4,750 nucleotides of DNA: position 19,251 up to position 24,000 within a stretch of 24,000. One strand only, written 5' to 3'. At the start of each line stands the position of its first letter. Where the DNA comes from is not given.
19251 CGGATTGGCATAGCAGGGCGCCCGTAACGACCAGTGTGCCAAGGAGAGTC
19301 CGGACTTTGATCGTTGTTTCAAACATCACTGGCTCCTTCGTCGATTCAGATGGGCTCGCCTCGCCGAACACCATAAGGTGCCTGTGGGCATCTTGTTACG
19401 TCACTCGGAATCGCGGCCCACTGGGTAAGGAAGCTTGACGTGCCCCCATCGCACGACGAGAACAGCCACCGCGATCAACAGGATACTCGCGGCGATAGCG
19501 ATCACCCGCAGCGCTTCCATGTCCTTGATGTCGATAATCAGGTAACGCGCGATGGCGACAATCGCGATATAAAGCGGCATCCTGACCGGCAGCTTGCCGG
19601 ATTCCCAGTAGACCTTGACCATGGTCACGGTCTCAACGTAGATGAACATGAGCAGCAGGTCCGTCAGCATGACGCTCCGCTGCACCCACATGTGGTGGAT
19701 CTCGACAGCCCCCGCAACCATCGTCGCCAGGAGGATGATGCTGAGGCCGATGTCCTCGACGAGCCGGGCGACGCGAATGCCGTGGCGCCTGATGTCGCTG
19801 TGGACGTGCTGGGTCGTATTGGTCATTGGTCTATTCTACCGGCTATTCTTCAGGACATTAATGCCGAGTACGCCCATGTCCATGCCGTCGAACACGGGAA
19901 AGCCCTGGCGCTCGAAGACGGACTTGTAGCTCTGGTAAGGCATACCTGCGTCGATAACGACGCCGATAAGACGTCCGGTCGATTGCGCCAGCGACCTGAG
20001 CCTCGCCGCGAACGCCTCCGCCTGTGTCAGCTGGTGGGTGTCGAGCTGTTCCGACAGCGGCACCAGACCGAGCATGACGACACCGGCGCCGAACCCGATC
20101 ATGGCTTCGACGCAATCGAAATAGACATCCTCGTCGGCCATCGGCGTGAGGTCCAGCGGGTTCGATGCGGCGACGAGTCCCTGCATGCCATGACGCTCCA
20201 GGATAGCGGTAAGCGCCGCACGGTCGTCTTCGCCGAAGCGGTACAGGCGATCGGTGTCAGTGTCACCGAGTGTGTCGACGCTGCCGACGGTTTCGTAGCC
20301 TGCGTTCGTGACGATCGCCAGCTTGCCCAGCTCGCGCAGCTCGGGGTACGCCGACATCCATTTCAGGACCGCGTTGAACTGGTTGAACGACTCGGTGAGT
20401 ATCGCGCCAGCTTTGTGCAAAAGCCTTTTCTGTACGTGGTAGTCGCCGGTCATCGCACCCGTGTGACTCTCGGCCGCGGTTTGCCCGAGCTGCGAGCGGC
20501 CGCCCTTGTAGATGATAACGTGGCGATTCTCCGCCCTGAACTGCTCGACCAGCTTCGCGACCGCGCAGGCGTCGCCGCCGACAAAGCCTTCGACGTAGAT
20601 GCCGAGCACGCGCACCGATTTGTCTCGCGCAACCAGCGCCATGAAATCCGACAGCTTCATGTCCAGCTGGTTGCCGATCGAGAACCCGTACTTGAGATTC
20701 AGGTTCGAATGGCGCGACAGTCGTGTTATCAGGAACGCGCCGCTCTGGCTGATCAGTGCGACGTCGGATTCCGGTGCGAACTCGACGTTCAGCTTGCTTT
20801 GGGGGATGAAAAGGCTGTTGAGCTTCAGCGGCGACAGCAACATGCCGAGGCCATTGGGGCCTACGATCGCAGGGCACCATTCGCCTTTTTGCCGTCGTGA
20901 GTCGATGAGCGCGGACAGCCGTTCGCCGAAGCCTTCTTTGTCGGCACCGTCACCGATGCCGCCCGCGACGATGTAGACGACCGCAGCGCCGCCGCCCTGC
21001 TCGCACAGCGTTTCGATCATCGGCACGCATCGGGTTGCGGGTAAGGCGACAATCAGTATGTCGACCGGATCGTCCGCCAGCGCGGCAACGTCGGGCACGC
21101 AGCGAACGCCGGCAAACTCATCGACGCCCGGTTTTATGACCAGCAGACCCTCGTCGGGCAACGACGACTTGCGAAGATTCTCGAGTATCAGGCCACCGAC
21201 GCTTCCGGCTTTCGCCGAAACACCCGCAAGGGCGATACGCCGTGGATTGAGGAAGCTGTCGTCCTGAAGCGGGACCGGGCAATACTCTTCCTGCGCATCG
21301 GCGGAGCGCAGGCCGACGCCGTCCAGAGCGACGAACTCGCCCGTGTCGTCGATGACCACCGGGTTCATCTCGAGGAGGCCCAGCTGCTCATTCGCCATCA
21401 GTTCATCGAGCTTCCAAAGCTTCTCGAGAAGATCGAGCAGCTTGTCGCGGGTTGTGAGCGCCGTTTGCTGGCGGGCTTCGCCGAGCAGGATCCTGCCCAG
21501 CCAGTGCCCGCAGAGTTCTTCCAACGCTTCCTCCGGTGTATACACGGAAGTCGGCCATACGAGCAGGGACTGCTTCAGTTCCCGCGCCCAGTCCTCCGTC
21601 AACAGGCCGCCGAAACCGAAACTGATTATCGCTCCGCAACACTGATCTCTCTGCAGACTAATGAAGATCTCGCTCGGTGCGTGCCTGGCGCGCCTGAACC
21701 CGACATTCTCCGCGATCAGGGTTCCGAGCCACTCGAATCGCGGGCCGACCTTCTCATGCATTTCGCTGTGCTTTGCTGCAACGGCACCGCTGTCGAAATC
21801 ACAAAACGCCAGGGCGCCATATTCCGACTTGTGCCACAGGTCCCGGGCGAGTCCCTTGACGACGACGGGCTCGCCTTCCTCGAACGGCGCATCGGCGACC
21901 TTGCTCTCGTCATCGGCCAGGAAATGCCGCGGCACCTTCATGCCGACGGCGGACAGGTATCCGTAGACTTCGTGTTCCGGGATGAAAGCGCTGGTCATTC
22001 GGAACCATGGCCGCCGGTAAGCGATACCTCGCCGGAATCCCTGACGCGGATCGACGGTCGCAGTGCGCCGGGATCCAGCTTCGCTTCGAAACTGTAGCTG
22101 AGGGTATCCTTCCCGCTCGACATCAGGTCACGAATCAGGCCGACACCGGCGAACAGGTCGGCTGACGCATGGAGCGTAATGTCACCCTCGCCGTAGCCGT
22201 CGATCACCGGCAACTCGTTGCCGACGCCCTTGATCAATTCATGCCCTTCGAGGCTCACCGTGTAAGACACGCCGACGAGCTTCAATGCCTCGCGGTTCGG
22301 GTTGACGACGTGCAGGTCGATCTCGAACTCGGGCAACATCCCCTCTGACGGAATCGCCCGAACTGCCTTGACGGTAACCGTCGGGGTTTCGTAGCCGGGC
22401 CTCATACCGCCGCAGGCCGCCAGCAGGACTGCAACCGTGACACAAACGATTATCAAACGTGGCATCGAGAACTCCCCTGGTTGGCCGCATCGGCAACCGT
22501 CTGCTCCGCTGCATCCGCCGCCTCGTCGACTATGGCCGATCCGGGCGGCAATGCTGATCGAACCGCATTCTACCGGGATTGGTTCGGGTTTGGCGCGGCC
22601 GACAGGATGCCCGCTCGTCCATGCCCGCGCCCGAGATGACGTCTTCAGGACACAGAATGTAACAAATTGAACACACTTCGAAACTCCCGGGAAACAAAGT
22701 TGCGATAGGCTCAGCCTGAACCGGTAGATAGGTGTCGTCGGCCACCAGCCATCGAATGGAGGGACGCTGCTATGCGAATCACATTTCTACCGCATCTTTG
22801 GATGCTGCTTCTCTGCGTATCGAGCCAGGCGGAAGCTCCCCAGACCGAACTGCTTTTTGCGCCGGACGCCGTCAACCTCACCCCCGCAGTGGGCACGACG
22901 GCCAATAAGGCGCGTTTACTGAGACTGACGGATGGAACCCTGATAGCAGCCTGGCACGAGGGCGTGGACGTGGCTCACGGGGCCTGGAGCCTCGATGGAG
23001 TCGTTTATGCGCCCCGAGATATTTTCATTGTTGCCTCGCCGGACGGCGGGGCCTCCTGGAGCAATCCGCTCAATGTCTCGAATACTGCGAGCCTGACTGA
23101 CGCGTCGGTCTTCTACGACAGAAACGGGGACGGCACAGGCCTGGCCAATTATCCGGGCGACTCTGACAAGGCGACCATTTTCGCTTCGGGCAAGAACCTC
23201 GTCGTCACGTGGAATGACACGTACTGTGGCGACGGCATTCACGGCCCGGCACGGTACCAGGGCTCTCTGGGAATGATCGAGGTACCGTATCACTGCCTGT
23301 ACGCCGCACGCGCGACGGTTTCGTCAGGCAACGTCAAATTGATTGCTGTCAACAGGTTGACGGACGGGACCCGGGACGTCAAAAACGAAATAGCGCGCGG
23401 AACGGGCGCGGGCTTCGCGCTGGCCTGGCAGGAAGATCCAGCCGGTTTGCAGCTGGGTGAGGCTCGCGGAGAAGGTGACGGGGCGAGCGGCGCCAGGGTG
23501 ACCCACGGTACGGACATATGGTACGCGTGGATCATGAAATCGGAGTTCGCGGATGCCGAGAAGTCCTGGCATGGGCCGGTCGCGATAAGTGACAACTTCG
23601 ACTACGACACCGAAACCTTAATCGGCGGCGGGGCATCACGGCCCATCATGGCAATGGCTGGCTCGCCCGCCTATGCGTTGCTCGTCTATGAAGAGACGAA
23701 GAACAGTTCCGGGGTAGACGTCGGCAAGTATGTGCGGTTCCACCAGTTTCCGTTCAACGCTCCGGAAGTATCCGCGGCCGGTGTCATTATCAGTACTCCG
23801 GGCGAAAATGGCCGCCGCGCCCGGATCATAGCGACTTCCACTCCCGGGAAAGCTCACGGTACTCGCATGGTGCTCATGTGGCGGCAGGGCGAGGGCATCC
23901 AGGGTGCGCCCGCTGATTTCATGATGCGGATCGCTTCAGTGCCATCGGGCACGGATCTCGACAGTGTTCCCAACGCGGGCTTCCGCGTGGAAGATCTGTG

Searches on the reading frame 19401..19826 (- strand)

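Call 7: search_protein_families(library=pfam, proteins=[window:19401-19826:-], max_evalue=0.01)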
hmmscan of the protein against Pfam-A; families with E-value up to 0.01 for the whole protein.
window:19401-19826:- (141 aa): 1 family
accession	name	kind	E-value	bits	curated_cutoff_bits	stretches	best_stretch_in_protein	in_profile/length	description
PF06146.17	PsiE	-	1.3e-20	74.2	23.9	1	23-129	2-121/122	Phosphate-starvation-inducible E family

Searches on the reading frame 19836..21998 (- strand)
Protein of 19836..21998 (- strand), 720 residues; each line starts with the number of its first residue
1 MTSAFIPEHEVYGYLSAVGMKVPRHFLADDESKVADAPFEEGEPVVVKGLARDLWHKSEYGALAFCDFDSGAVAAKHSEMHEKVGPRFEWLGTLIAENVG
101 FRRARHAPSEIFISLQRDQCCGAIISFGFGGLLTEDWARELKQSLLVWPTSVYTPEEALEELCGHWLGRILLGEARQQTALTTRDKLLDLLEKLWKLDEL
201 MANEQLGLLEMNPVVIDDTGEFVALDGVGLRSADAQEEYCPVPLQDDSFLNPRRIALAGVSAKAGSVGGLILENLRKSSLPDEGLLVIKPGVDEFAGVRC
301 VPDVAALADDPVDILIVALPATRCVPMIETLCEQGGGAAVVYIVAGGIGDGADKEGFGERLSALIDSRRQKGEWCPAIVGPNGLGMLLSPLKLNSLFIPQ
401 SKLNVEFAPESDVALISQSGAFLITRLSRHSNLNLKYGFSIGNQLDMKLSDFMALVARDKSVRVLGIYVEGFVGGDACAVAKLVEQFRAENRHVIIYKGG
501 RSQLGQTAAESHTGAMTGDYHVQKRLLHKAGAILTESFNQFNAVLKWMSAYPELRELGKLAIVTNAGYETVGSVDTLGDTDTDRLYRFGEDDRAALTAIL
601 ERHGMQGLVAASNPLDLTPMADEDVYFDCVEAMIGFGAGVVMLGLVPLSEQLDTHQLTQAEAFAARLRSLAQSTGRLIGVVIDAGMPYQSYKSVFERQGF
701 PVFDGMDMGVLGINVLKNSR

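Call 9: search_protein_families(library=pfam, proteins=[window:19836-21998:-], max_evalue=0.01)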
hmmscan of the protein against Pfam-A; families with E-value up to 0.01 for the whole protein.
window:19836-21998:- (720 aa): 3 families
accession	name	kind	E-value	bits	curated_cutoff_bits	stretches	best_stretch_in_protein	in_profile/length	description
PF13607.11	Succ_CoA_lig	-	3.9e-30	104.8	27.4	1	412-546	3-136/138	Succinyl-CoA ligase like flavodoxin domain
PF13549.11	ATP-grasp_5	-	3.7e-16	59.6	27.6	1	7-226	11-216/221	ATP-grasp domain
PF13380.12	CoA_binding_2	-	2.3e-09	38.1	22.8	1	253-346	1-88/116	CoA binding domain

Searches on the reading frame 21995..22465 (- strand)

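Call 9: search_protein_families(library=pfam, proteins=[window:21995-22465:-], max_evalue=0.01)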
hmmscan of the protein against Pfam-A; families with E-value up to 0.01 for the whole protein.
window:21995-22465:- (156 aa): 1 family
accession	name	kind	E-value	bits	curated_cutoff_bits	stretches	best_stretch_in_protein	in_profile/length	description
PF03168.19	LEA_2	-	6.2e-08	33.4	25.4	1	51-141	2-94/98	Late embryogenesis abundant protein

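Call 13: search_protein_families(library=ncbifam, proteins=[window:21995-22465:-], max_evalue=0.01)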
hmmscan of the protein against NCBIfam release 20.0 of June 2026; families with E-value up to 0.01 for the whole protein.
window:21995-22465:- (156 aa): 0 families

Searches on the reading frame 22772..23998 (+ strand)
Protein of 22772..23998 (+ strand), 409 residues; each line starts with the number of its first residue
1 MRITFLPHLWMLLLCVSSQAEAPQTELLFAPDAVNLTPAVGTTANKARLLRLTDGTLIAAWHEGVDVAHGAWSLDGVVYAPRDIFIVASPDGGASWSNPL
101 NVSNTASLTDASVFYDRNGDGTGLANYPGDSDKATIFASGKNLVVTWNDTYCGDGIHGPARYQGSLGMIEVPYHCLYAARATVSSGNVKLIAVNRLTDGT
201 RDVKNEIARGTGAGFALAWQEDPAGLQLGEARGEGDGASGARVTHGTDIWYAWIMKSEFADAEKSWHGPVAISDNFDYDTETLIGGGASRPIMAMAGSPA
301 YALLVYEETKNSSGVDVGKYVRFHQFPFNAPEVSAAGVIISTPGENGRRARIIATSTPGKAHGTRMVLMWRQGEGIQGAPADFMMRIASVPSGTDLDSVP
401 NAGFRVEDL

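Call 9: search_protein_families(library=pfam, proteins=[window:22772-23998:+], max_evalue=0.01)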
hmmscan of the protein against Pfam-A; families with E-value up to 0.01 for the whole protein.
window:22772-23998:+ (409 aa): 0 families

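Call 13: search_protein_families(library=ncbifam, proteins=[window:22772-23998:+], max_evalue=0.01)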
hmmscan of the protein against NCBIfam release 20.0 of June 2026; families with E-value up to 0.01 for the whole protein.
window:22772-23998:+ (409 aa): 1 family
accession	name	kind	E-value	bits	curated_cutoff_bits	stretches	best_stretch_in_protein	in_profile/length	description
NF040591.1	choice_anch_O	subfamily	4.6e-67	227.1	125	2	82-264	2-205/670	choice-of-anchor O protein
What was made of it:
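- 22772..24000 (+): Target 4: secreted 'choice-of-anchor O' family protein, which runs off the window end. NCBIfam NF040591 at 227 bits, cut-off 125 (call 13).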
